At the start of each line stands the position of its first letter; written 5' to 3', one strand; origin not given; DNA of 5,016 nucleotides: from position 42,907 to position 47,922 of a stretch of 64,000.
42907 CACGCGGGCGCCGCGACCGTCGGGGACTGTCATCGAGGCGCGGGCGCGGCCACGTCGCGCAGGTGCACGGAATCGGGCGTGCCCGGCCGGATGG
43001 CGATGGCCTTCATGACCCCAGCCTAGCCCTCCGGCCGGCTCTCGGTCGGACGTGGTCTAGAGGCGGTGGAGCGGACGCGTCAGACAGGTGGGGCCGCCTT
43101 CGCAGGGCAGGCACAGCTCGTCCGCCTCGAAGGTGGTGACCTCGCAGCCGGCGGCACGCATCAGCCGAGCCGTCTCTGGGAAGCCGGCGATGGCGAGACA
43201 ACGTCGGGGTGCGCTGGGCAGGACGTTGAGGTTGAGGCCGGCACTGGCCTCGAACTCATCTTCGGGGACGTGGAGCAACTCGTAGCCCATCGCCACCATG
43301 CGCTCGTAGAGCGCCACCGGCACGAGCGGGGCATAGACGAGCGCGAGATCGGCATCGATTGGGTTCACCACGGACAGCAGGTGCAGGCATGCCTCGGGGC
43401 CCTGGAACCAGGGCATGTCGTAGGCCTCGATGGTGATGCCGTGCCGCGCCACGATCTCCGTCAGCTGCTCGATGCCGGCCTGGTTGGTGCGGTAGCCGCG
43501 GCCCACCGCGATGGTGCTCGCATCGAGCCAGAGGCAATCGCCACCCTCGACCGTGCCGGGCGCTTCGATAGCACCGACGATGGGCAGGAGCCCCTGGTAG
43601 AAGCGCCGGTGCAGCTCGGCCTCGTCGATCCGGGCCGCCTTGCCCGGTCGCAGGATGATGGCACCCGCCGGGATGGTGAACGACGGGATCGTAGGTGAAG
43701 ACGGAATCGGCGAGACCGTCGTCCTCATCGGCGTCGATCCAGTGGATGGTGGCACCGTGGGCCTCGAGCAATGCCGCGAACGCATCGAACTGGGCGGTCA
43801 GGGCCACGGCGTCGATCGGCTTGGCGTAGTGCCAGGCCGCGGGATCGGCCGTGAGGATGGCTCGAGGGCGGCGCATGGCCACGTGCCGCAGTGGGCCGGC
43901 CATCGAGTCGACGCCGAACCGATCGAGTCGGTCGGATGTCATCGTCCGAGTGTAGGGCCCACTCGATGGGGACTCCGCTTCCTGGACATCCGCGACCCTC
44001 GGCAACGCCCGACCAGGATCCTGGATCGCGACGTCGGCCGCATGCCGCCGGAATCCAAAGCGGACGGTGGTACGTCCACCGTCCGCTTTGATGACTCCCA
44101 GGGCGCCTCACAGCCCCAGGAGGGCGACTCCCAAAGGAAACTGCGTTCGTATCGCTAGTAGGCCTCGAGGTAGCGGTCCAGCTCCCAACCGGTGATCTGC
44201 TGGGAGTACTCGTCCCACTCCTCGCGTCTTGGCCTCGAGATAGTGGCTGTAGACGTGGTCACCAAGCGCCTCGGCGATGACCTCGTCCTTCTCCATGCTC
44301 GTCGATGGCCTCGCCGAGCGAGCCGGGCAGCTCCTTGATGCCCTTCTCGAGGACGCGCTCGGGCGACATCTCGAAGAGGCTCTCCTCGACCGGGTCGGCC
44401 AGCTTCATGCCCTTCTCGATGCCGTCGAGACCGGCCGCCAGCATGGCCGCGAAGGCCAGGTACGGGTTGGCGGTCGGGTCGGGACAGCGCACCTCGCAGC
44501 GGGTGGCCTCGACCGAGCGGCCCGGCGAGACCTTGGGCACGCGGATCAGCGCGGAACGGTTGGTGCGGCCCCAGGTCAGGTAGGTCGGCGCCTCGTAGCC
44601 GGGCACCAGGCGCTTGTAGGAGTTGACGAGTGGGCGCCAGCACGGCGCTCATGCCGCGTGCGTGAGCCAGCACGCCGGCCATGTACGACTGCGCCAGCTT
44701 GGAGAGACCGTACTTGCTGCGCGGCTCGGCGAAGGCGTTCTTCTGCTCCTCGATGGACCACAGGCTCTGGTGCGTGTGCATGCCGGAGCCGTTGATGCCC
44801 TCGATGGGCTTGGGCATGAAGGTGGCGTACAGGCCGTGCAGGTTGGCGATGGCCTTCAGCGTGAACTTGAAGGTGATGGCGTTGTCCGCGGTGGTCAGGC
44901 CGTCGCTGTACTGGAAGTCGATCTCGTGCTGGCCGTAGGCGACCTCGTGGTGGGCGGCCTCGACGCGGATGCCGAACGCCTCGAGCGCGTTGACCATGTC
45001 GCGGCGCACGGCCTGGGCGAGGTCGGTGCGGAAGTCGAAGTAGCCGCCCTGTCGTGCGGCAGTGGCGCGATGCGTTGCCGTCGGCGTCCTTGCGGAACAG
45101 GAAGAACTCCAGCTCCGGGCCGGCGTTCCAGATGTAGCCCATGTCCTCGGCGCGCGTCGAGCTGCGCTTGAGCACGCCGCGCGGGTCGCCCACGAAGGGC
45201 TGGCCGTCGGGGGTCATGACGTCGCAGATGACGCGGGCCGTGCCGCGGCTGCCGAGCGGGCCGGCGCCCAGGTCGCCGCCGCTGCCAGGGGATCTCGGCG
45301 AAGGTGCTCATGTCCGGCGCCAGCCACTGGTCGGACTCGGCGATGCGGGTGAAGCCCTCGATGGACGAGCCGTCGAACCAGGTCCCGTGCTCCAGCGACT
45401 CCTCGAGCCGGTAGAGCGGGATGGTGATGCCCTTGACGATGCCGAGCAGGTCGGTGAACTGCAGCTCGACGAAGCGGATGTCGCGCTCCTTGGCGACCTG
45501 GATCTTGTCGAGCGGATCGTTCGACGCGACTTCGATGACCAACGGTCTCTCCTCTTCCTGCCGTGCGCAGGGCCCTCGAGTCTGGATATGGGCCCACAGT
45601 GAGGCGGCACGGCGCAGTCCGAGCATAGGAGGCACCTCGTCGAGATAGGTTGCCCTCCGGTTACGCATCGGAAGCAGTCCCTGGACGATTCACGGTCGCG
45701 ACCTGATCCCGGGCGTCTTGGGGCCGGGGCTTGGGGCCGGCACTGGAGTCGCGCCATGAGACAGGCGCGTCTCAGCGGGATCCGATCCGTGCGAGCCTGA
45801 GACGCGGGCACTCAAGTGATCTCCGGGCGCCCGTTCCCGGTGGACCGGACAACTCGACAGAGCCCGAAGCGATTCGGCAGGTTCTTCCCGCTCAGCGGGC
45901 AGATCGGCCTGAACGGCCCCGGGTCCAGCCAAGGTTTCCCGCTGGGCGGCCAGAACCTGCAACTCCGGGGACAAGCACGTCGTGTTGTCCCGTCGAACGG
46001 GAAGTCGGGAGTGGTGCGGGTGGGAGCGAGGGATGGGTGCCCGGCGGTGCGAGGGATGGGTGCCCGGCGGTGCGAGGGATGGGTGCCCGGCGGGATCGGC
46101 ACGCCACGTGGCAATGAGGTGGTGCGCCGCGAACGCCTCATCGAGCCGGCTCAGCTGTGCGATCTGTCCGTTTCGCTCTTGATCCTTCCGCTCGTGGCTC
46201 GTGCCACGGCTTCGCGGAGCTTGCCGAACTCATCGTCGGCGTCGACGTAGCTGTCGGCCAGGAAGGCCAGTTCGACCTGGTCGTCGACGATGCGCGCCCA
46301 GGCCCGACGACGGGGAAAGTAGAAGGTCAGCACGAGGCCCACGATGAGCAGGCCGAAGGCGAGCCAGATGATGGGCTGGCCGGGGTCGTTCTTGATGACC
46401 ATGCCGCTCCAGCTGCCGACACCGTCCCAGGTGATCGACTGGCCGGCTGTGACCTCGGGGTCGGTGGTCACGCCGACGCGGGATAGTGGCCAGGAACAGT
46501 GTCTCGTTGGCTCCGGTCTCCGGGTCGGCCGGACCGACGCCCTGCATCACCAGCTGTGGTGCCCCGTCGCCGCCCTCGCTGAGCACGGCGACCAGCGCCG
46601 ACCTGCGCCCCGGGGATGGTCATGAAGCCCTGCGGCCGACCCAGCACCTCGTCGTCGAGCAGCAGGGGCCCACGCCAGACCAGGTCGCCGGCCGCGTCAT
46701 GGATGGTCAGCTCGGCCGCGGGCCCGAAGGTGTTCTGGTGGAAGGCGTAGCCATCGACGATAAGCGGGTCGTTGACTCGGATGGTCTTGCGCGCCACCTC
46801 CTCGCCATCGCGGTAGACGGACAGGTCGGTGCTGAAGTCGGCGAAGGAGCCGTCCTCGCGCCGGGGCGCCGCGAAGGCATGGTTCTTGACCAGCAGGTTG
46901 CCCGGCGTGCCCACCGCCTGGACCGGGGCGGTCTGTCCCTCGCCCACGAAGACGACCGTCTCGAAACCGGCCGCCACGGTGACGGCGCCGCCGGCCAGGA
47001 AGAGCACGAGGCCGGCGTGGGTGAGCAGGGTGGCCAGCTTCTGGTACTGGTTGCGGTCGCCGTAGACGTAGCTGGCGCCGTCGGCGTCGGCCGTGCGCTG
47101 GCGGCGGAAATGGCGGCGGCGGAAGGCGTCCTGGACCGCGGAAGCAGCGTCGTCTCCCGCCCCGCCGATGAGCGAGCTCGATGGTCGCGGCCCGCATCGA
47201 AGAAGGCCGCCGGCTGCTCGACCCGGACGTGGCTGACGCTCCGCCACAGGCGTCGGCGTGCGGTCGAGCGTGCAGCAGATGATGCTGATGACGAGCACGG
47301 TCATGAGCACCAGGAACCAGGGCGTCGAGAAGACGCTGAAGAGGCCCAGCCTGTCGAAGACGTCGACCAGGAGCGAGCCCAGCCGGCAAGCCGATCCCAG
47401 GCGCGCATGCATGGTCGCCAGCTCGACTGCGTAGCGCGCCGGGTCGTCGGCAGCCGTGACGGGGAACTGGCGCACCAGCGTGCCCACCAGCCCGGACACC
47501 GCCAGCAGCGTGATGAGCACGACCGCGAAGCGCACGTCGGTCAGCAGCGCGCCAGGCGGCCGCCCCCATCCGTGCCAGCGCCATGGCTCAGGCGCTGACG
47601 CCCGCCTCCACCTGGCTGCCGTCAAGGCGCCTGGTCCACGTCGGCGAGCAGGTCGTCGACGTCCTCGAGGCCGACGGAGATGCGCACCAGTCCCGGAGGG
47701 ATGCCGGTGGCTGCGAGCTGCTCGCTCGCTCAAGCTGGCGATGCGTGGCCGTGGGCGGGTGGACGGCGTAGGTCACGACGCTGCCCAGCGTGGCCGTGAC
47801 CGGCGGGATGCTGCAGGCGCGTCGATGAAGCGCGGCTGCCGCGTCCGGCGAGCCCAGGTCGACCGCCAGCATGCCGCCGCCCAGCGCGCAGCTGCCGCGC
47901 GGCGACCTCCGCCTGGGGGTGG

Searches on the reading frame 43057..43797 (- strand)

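Call 46: search_protein_families(library=pfam, proteins=[window:43057-43797:-], max_evalue=0.001)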
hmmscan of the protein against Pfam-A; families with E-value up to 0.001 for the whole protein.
window:43057-43797:- (246 aa): 1 family
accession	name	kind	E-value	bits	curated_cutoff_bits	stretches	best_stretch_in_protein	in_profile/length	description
PF02274.22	ADI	-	5.2e-11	42.6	22.8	1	62-159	154-261/377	Arginine deiminase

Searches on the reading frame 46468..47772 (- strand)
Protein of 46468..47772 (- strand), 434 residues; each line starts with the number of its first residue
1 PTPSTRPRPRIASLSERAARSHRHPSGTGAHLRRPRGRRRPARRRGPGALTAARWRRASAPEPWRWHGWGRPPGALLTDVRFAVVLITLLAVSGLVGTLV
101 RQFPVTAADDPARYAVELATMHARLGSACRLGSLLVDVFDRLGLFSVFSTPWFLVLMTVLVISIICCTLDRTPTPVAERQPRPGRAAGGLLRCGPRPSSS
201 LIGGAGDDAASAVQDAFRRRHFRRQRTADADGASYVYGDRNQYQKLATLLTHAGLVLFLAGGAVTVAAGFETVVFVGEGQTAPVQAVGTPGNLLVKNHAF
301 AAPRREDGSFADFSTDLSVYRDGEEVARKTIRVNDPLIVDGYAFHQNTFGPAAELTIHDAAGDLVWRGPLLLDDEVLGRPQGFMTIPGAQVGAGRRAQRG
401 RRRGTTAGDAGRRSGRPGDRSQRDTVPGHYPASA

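Call 46: search_protein_families(library=pfam, proteins=[window:46468-47772:-], max_evalue=0.001)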
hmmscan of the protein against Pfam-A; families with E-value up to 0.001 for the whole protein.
window:46468-47772:- (434 aa): 1 family
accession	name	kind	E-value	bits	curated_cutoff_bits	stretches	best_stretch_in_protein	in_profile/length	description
PF05140.19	ResB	-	1.7e-49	169.4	24.6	1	80-358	1-311/486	ResB-like family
